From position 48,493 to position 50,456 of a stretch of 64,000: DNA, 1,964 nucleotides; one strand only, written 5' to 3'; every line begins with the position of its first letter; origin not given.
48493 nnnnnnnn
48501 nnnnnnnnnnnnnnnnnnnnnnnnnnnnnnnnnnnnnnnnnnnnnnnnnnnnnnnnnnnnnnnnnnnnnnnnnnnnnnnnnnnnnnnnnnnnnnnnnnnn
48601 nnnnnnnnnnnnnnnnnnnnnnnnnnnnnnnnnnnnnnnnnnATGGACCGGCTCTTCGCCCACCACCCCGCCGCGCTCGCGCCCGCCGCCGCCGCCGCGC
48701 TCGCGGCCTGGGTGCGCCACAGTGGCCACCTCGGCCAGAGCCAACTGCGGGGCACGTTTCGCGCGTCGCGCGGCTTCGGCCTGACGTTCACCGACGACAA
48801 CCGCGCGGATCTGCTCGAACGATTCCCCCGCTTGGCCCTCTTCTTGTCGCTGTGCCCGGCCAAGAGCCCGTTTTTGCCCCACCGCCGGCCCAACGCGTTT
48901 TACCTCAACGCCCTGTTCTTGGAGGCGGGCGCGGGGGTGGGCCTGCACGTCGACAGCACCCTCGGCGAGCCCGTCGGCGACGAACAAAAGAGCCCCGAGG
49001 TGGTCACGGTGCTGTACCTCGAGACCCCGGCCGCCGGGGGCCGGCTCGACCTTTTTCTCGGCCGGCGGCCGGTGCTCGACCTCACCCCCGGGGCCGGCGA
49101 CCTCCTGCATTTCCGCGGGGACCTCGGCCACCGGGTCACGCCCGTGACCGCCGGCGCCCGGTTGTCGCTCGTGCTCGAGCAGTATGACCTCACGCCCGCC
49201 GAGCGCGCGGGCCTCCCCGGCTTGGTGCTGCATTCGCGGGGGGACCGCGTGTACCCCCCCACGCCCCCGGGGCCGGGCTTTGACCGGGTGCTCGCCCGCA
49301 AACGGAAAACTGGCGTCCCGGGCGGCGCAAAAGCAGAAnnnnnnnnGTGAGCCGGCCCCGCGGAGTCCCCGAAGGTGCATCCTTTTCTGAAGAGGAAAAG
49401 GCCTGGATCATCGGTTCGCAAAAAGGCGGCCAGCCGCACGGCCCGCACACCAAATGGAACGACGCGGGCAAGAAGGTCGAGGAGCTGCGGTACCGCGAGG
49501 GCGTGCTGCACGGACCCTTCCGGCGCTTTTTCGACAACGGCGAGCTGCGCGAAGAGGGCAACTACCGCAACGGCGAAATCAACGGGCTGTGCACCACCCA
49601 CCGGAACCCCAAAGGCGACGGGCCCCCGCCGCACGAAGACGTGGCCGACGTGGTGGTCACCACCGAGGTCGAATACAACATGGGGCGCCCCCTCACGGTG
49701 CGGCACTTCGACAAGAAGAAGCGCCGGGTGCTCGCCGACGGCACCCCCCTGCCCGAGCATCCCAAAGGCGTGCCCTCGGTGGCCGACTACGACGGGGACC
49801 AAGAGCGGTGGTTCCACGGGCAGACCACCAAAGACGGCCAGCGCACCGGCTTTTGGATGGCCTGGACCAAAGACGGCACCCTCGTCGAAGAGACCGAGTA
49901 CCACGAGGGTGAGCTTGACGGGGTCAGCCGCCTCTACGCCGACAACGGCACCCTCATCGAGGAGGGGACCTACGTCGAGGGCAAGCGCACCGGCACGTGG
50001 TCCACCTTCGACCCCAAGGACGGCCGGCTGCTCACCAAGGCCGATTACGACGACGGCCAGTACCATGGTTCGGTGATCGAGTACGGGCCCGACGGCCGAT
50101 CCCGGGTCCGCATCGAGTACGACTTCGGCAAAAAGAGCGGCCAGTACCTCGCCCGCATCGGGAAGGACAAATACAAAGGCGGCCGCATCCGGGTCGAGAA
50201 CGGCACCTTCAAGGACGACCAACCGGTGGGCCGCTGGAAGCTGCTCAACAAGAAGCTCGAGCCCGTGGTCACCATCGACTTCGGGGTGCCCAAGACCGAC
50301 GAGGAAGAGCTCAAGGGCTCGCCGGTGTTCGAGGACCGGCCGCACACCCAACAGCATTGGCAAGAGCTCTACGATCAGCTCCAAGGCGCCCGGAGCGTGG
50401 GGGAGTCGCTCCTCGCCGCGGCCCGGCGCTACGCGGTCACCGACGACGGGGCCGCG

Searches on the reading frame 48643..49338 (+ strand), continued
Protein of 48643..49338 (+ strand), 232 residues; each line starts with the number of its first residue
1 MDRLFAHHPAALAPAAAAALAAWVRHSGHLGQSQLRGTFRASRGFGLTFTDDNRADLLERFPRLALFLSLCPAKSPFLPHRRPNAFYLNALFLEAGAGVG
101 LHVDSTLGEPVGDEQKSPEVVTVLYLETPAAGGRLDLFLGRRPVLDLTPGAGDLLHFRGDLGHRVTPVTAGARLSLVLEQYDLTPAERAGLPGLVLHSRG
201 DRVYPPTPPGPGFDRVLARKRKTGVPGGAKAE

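Call 42: fold_search(model_id=the predicted structure, library=pdb)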
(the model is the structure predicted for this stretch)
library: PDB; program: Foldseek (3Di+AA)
matches with E <= 10: 1881; with E <= 0.001: 668
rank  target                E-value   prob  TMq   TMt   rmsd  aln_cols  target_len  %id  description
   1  4j25_H                2.1e-11  1.00  0.52  0.63   5.9       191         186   22  Crystal structure of a Pseudomonas putida prolyl-4-hydroxylase (P4H) (released 2014-02-05)
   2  4j25_G                2.3e-11  1.00  0.51  0.64   6.5       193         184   22  Crystal structure of a Pseudomonas putida prolyl-4-hydroxylase (P4H) (released 2014-02-05)
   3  4j25_E                4.8e-11  1.00  0.52  0.64   6.4       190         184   22  Crystal structure of a Pseudomonas putida prolyl-4-hydroxylase (P4H) (released 2014-02-05)
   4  4iw3_A                1.9e-10  1.00  0.53  0.60   5.9       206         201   22  Crystal structure of a Pseudomonas putida prolyl-4-hydroxylase (P4H) in complex with elongation factor Tu (EF-Tu) (released 2014-01-29)
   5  4j25_F                2.1e-10  1.00  0.52  0.63   5.7       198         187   23  Crystal structure of a Pseudomonas putida prolyl-4-hydroxylase (P4H) (released 2014-02-05)
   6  9qn0_A                3.7e-09  1.00  0.53  0.53   7.0       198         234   17  Fe(II)-2-oxoglutarate-dependent pseudomonal iron uptake factor C in complex with 2,4-PDCA (Mn) (released 2026-04-08)
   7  6f0w_A                3.9e-09  1.00  0.55  0.58   5.3       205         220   19  prolyl hydroxylase in complex with hypoxia inducible factor oxygen degradation domain peptide fragment from Trichoplax (released 2018-10-03)
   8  8rut_A                5.0e-09  1.00  0.53  0.55   5.8       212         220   18  HIF prolyl-hydroxylase-2 (PHD2) T387V variant bound to Fe(III), 2-oxoglutarate (2OG) and Hypoxia-inducible Factor-2alp (released 2025-02-12)
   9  9ghl_A                5.0e-09  1.00  0.50  0.52   7.3       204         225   20  Fe(II)-2-oxoglutarate-dependent pseudomonal iron uptake factor C in complex with malate (released 2025-08-27)
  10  5las_B                6.0e-09  1.00  0.57  0.62   4.8       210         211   17  HIF prolyl hydroxylase 2 (PHD2-R281C/P317C/R396T) cross-linked to HIF-1alpha NODD-L397C/D412C and N-oxalylglycine (NOG (released 2016-08-31)
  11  8z35                  9.3e-09  1.00  0.56  0.60   5.1       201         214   18  Crystal Structure of HIF-PHD2 in complex with compound 7 (DS44470011) (released 2025-02-26)
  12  6t8m_A                9.3e-09  1.00  0.54  0.61   5.3       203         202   15  Prolyl Hydroxylase (PHD) involved in hypoxia sensing by Dictyostelium discoideum (released 2020-09-23)
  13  3dkq_A                9.3e-09  1.00  0.52  0.52   7.2       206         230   16  Crystal structure of Putative Oxygenase (YP_001051978.1) from SHEWANELLA BALTICA OS155 at 2.26 A resolution (released 2008-08-12)
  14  6yw1_A                1.1e-08  1.00  0.53  0.58   5.5       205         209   15  HIF prolyl hydroxylase 2 (PHD2/ EGLN1) in complex with 2OG and RaPID-derived silent allosteric cyclic peptide 3C (14-m (released 2020-12-30)
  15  9qn4_A                1.1e-08  1.00  0.51  0.54   7.1       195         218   18  Fe(II)-2-oxoglutarate-dependent pseudomonal iron uptake factor C in complex with 2-oxoglutarate (Fe) (released 2026-04-08)
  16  4j25_C                1.5e-08  1.00  0.47  0.60   7.5       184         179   22  Crystal structure of a Pseudomonas putida prolyl-4-hydroxylase (P4H) (released 2014-02-05)
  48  4j25_B                5.0e-08  1.00  0.46  0.59   6.9       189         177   22  Crystal structure of a Pseudomonas putida prolyl-4-hydroxylase (P4H) (released 2014-02-05)
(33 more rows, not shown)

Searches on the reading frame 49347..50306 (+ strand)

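Call 41: search_protein_families(library=pfam, proteins=[window:49347-50306:+], max_evalue=10)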
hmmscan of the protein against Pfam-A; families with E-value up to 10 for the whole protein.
window:49347-50306:+ (320 aa): 4 families
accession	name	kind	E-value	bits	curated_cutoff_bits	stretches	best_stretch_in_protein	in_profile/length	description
PF07661.19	MORN_2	-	7.3e-13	47.6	29.6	2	54-75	1-22/22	MORN repeat variant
PF24272.1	DUF7468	-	0.028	15.1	27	1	203-235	3-35/69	Family of unknown function (DUF7468)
PF22648.2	SET7_N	-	0.037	14.3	27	1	162-199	2-41/74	Histone H3 K4-specific methyltransferase SET7 N-terminal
PF02493.26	MORN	-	0.09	13.2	22.5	0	70-83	2-15/23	MORN repeat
